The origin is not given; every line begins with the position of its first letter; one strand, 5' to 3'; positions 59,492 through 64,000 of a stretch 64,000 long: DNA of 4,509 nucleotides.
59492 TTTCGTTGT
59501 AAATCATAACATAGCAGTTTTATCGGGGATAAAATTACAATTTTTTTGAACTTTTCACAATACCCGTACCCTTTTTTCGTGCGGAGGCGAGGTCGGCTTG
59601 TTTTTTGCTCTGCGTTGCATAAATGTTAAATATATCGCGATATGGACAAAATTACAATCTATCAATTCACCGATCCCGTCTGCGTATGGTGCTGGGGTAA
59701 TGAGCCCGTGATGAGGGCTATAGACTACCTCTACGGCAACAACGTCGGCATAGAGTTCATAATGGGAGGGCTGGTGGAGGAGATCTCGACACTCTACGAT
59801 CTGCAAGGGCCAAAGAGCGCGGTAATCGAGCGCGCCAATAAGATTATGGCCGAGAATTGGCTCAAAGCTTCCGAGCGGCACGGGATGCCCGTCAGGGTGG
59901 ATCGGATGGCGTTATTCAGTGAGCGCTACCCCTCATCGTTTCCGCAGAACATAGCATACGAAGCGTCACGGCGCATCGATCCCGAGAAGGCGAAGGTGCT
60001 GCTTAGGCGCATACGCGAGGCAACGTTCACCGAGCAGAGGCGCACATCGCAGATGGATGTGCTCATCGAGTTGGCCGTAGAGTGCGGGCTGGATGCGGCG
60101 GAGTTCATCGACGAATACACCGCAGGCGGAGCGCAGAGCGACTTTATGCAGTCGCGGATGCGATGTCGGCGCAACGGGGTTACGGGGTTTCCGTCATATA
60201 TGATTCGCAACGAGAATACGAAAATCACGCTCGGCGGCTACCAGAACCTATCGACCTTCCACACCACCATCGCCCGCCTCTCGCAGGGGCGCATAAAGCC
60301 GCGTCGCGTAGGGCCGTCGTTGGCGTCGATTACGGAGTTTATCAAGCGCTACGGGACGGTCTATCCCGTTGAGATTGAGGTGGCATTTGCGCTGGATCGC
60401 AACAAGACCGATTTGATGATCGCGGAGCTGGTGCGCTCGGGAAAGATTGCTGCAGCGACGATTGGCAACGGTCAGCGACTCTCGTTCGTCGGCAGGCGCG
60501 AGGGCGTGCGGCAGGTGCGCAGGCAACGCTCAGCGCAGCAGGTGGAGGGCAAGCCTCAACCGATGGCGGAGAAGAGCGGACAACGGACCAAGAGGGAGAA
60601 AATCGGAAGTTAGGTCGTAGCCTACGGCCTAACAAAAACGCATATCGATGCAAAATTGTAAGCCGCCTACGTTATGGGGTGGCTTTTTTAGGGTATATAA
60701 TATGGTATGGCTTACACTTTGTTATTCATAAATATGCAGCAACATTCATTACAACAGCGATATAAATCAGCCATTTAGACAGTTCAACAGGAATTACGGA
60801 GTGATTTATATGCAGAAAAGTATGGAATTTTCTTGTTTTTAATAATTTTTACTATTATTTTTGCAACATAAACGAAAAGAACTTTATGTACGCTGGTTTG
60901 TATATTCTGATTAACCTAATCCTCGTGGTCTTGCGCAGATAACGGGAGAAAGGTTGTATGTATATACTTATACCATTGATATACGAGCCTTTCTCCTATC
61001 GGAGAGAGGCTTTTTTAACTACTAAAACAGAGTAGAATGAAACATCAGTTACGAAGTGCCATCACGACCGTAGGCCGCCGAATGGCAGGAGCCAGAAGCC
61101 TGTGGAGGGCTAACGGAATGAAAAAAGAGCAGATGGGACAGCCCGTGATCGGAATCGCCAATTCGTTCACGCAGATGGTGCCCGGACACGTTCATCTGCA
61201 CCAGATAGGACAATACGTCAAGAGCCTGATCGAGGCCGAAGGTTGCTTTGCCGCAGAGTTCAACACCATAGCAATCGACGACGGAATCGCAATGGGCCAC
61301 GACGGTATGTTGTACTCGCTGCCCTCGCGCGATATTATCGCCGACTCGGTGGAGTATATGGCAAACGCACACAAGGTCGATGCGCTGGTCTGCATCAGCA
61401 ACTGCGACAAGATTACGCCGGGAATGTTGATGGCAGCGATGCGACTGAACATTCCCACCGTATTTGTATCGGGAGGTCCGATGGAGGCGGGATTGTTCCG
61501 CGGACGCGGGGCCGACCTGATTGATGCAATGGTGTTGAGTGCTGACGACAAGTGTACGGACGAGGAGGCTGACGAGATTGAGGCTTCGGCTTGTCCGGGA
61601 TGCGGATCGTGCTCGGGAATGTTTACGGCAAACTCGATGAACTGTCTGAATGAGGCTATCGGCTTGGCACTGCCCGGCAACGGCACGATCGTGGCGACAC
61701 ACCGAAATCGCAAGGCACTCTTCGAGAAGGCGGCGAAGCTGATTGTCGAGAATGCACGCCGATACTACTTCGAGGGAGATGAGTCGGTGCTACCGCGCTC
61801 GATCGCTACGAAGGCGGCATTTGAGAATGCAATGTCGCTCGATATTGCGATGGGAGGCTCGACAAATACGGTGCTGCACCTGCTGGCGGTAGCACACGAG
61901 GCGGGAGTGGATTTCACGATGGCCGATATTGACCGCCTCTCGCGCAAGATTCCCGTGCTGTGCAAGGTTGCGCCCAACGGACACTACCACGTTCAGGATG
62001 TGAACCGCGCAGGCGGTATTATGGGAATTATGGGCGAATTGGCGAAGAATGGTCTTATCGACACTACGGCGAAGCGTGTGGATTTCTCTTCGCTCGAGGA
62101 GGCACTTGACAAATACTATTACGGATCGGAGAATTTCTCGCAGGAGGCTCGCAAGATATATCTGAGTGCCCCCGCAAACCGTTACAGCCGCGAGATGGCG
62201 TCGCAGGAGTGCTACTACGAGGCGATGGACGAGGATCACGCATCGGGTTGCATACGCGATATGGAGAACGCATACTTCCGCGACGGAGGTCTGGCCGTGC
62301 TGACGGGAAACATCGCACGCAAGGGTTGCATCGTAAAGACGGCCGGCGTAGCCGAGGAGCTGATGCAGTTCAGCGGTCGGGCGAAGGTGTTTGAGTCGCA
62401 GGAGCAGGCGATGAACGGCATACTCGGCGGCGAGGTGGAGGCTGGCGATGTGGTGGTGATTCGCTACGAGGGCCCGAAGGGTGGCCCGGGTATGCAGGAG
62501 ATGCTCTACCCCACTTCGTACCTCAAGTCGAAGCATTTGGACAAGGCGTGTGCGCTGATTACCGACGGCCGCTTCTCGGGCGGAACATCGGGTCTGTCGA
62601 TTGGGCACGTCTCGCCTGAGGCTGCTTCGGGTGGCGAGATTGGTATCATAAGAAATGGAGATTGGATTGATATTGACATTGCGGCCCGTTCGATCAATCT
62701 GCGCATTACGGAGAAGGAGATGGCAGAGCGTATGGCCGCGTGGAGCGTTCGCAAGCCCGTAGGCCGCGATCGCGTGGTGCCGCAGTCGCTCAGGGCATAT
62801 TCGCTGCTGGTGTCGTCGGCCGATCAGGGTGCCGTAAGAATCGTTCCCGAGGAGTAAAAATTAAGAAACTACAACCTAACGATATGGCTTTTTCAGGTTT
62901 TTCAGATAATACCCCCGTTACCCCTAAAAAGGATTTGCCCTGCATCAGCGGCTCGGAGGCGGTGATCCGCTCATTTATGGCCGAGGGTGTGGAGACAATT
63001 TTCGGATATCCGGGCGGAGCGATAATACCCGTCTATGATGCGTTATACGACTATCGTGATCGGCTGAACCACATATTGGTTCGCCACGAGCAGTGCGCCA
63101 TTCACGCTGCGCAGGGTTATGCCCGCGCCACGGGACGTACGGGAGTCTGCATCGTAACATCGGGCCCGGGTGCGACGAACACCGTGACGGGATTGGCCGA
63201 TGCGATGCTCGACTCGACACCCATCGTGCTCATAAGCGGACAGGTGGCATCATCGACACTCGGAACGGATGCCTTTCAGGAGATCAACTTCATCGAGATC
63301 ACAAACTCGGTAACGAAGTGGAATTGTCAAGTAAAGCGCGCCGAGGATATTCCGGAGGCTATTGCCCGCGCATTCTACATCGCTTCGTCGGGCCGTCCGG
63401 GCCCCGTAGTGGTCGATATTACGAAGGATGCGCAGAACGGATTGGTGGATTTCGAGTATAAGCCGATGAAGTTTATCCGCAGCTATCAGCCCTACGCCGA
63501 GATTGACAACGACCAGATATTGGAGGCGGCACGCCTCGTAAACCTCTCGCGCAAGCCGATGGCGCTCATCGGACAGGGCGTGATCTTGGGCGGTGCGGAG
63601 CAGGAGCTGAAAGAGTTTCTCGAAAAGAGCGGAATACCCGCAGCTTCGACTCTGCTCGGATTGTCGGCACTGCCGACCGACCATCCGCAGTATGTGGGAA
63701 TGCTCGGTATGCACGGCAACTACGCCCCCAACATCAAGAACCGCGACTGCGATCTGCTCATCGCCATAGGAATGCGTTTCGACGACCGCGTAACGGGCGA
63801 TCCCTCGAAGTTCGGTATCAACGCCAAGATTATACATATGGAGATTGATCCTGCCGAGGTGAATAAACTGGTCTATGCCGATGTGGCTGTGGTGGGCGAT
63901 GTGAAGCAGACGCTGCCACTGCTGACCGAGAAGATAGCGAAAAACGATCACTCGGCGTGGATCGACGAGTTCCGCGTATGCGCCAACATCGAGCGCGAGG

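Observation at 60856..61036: Complete ribosome-mediated Ile/Leu/Val attenuator in front of ilvD-ilvB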

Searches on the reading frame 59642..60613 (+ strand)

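Call 11: search_protein_families(library=ncbifam, proteins=[window:59642-60613:+])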
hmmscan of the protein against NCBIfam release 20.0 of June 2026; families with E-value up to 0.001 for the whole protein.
window:59642-60613:+ (323 aa): 1 family
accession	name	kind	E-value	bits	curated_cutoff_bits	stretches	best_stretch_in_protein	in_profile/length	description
NF041057.1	Rcas_1661_fam_Se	equivalog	0.00035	20.2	190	1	124-212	160-246/247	Rcas_1661 family thioredoxin-like (seleno)lipoprotein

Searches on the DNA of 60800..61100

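Call 35: search_rna_families(source=window, start=60800, end=61100, threshold=evalue, max_evalue=10)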
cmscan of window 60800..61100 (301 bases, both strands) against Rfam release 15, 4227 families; matches with E-value up to 10: 5.
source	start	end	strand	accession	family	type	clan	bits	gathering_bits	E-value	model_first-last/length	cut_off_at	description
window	60918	61019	+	RF00515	PyrR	Cis-reg;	-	23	54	0.38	1-115/115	no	PyrR binding site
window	61004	61071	-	RF00529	snoMe28S-Am2589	Gene; snRNA; snoRNA; CD-box;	-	18.7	37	2.2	1-109/109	no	Small nucleolar RNA Me28S-Am2589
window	60948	61015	+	RF02701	PsrR1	Gene; sRNA;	-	16.9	42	0.85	1-79/79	no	Photosynthesis regulatory RNA1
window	60847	60912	+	RF02307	TtnuCD33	Gene; snRNA; snoRNA; CD-box;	-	16.5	80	6.8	1-74/74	no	Tetrahymena snoRNA TtnuCD33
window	60938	61003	+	RF02520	mir-965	Gene; miRNA;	-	16.3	43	1.1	1-76/76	no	mir-965 microRNA precursor family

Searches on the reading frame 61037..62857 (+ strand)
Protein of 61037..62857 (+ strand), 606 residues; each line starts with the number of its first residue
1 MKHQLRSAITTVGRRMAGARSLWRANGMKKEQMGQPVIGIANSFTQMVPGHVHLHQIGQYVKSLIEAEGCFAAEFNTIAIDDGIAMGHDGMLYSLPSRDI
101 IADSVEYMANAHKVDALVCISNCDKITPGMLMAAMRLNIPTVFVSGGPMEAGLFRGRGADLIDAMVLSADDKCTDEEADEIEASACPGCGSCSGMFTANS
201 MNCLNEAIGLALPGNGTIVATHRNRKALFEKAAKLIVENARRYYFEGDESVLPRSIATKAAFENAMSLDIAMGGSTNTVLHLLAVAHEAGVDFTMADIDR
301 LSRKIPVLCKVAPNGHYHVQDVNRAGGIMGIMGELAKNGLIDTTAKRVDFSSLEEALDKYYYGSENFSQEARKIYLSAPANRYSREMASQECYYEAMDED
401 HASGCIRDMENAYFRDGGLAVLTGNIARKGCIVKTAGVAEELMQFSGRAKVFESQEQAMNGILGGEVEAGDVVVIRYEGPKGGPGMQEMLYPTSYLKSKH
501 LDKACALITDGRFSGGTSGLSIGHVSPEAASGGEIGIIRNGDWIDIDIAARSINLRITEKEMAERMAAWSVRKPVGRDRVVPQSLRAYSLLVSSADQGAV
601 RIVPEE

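Call 11: search_protein_families(library=ncbifam, proteins=[window:61037-62857:+])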
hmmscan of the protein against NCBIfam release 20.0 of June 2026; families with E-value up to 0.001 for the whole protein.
window:61037-62857:+ (606 aa): 8 families
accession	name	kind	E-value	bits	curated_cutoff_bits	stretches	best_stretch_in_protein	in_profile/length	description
NF009103.0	PRK12448.1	equivalog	2.4e-303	1007.1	710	1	3-603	2-611/616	dihydroxy-acid dehydratase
TIGR00110.1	ilvD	equivalog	5.6e-235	781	618.15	1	19-601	2-541/543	dihydroxy-acid dehydratase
NF002068.0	PRK00911.1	subfamily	1.3e-204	680.8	644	2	2-360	2-356/559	dihydroxy-acid dehydratase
NF004784.0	PRK06131.1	subfamily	5.1e-112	375.2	539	2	14-360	21-358/576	dihydroxy-acid dehydratase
NF009559.0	PRK13016.1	equivalog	6.8e-101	338.3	882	2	4-360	9-359/578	L-arabinonate dehydratase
NF009560.0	PRK13017.1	subfamily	9.1e-99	331.3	684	1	26-575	35-553/595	dihydroxy-acid dehydratase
TIGR01196.1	edd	equivalog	4.4e-77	259.7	708.25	1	25-601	54-599/601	phosphogluconate dehydratase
TIGR03432.1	yjhG_yagF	hypoth_equivalog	1.5e-67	228.1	808.15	1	57-593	89-620/640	YjhG/YagF family D-xylonate dehydratase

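Call 12: find_related_loci(query=window:61037-62857:+, collection=genome_contigs, flank=3000)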
Query window:61037-62857:+ (606 aa) in genome_contigs; peptide patterns used: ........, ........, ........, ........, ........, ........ (x = any residue, [..] = any of these).
600 stretches matched a pattern (row limit reached: there are more); 593 encode a relative of the query (tblastn E <= 1e-3); the best 80 are kept; 80 distinct loci.
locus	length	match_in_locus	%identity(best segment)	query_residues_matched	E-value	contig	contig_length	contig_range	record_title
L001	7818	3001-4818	91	1-606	0e+0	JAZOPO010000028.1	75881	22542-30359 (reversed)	MAG: Alistipes sp. isolate T1900045573_YK20190267.MAGScoT_cleanbin_000023 SGB_7989_k141_2376953, whole genome shotgun se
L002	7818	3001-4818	91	1-606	0e+0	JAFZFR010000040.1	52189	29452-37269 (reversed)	MAG: Alistipes sp. isolate RGIG7724 Water_buffalos_Rectum-3__c169065, whole genome shotgun sequence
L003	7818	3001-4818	90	1-606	0e+0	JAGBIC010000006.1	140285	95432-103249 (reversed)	MAG: Alistipes sp. isolate RGIG9139 Water_deer_Rectum.Co__c296463, whole genome shotgun sequence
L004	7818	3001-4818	89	1-606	0e+0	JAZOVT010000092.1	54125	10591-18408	MAG: Alistipes sp. isolate T1900045525_YK20190219.MAGScoT_cleanbin_000024 SGB_7682_k141_401069, whole genome shotgun seq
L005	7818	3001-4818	89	1-606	0e+0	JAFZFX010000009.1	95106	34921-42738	MAG: Alistipes sp. isolate RGIG7730 Water_buffalos_Rectum-3__c78227, whole genome shotgun sequence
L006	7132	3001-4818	87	1-606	0e+0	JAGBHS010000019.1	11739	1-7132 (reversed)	MAG: Tidjanibacter sp. isolate RGIG9129 Water_deer_Rectum.Co__c187630, whole genome shotgun sequence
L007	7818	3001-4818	87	1-606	0e+0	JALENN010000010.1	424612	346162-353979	MAG: Alistipes sp. isolate SUG166 k141_853006, whole genome shotgun sequence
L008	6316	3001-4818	86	1-606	0e+0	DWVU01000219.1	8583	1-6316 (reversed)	MAG TPA_asm: Candidatus Alistipes merdipullorum isolate ChiHjej9B8-3741 ChiHjej9B8M5__C475647_L8583_SAMN08009863, whole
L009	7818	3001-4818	84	1-606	0e+0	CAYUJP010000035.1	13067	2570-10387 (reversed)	MAG TPA_asm: uncultured Alistipes sp. isolate SRP222552_co1_236 genome assembly, contig: NODE_3827_length_13067_cov_12.9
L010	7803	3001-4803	80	1-601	0e+0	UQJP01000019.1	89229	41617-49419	uncultured Odoribacter sp. isolate UMGS346 genome assembly, contig: NODE_126_length_89229_cov_9.92907, whole genome shot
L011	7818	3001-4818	78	1-606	0e+0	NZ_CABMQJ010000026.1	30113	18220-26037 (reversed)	MAG: uncultured Alistipes sp. isolate MGYG-HGUT-02592, whole genome shotgun sequence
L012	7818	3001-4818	78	1-606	0e+0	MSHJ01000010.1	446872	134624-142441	MAG: Alistipes sp. Zagget8 zag_T1_merged_singles_contig_285, whole genome shotgun sequence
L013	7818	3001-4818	78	1-606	0e+0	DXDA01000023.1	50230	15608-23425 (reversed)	MAG TPA_asm: Candidatus Alistipes intestinigallinarum isolate 5134 ChiHcolR30__C104825_L50230_SAMN08010167, whole genome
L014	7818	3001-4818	76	1-606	0e+0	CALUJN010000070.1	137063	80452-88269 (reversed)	MAG: uncultured Alistipes sp. isolate E01__bin283 genome assembly, contig: E01__k127_1583450, whole genome shotgun seque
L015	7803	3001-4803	75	1-601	0e+0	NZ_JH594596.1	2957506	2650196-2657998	Odoribacter laneus YIT 12061 supercont1.1, whole genome shotgun sequence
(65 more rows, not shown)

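Call 58: search_protein_families(library=ncbifam, proteins=[L001:4858-6594:+, L001:6612-7148:+, L001:1653-2663:+], max_evalue=0.00001)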
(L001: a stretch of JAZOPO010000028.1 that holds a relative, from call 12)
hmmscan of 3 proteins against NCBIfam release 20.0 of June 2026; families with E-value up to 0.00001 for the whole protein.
L001:4858-6594:+ (578 aa): 54 families (the best 25 are shown)
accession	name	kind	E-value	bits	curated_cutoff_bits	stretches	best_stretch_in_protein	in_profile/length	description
TIGR00118.1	acolac_lg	equivalog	2.5e-207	689.8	538.35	1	22-575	2-553/557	biosynthetic-type acetolactate synthase large subunit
NF004710.0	PRK06048.1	equivalog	5.6e-192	639.1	976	1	20-575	7-556/561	acetolactate synthase large subunit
NF006524.0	PRK08978.1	equivalog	4.6e-186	619.3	738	1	22-571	2-539/548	acetolactate synthase 2 catalytic subunit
NF005860.0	PRK07789.1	equivalog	1.1e-182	608.6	881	1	18-576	31-598/615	acetolactate synthase large subunit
NF005584.0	PRK07282.1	equivalog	3.3e-182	607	970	1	22-573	11-557/566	acetolactate synthase large subunit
NF006319.0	PRK08527.1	equivalog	1.1e-180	601.8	905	1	20-577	3-559/565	acetolactate synthase large subunit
NF005651.0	PRK07418.1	subfamily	1.8e-180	601.2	942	1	19-571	17-574/617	acetolactate synthase large subunit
NF004919.0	PRK06276.1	equivalog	2e-180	601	866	1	22-575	2-556/582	acetolactate synthase large subunit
NF005824.0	PRK07710.1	equivalog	4.8e-177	589.8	976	1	20-575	16-567/573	acetolactate synthase large subunit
NF005228.0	PRK06725.1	equivalog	5.6e-173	576.2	991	1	20-570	15-559/571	acetolactate synthase large subunit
NF005058.0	PRK06466.1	equivalog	1e-170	569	951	1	21-574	4-565/574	acetolactate synthase 3 large subunit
NF006581.0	PRK09107.1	equivalog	2.3e-169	564.5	974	1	20-574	10-571/595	acetolactate synthase 3 large subunit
NF006016.1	PRK08155.1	equivalog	1.3e-164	548.7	870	1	20-570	2-546/554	acetolactate synthase large subunit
NF005409.0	PRK06965.1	equivalog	1.4e-162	542.2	1035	1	20-575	20-580/587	acetolactate synthase 3 catalytic subunit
NF006525.0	PRK08979.1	equivalog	3.3e-158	527.6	1084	1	20-575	3-564/572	acetolactate synthase 3 large subunit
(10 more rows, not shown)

L001:6612-7148:+ (178 aa): 4 families
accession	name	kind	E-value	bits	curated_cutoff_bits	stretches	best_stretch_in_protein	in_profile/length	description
NF008864.0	PRK11895.1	equivalog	5.4e-29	101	119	1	5-157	4-160/164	acetolactate synthase small subunit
TIGR00119.1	acolac_sm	equivalog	1e-25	90.5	56.9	1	5-154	3-156/158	acetolactate synthase small subunit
NF010078.0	PRK13562.1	equivalog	7.5e-08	32.2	96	1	7-78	5-77/84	ACT domain-containing protein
NF006036.0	PRK08178.1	equivalog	4.1e-07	29.9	128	1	5-89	15-98/102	acetolactate synthase small subunit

L001:1653-2663:+ (336 aa): 0 families

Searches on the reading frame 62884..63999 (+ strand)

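Call 11: search_protein_families(library=ncbifam, proteins=[window:62884-63999:+])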
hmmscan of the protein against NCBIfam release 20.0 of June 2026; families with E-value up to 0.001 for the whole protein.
window:62884-63999:+ (372 aa): 52 families (the best 25 are shown)
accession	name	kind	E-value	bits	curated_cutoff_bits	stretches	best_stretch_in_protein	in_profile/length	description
TIGR00118.1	acolac_lg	equivalog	2.8e-138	461.8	538.35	1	22-362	2-342/557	biosynthetic-type acetolactate synthase large subunit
NF005860.0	PRK07789.1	equivalog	9.9e-127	423.8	881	1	18-357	31-369/615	acetolactate synthase large subunit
NF006524.0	PRK08978.1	equivalog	4.9e-124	414.6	738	1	22-362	2-333/548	acetolactate synthase 2 catalytic subunit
NF004710.0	PRK06048.1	equivalog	1.9e-122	409.5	976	1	21-363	8-348/561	acetolactate synthase large subunit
NF004919.0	PRK06276.1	equivalog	2e-122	409.4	866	1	22-362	2-346/582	acetolactate synthase large subunit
NF006319.0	PRK08527.1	equivalog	5.1e-120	401.5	905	1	21-360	4-345/565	acetolactate synthase large subunit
NF005058.0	PRK06466.1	equivalog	2.5e-119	399.3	951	1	21-355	4-339/574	acetolactate synthase 3 large subunit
NF005228.0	PRK06725.1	equivalog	6.2e-119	397.8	991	1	18-364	13-357/571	acetolactate synthase large subunit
NF005824.0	PRK07710.1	equivalog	2.4e-118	395.9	976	1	20-362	16-357/573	acetolactate synthase large subunit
NF005651.0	PRK07418.1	subfamily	3.5e-118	395.4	942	1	20-355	18-357/617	acetolactate synthase large subunit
NF005584.0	PRK07282.1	equivalog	3.5e-117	392.3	970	1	22-362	11-351/566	acetolactate synthase large subunit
NF006581.0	PRK09107.1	equivalog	2.5e-116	389.4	974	1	21-353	11-345/595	acetolactate synthase 3 large subunit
NF005409.0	PRK06965.1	equivalog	1.4e-111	373.8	1035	1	21-357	21-357/587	acetolactate synthase 3 catalytic subunit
NF006016.1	PRK08155.1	equivalog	4.1e-110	368.8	870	1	22-363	4-342/554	acetolactate synthase large subunit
NF006525.0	PRK08979.1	equivalog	1.5e-109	367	1084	1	21-357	4-345/572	acetolactate synthase 3 large subunit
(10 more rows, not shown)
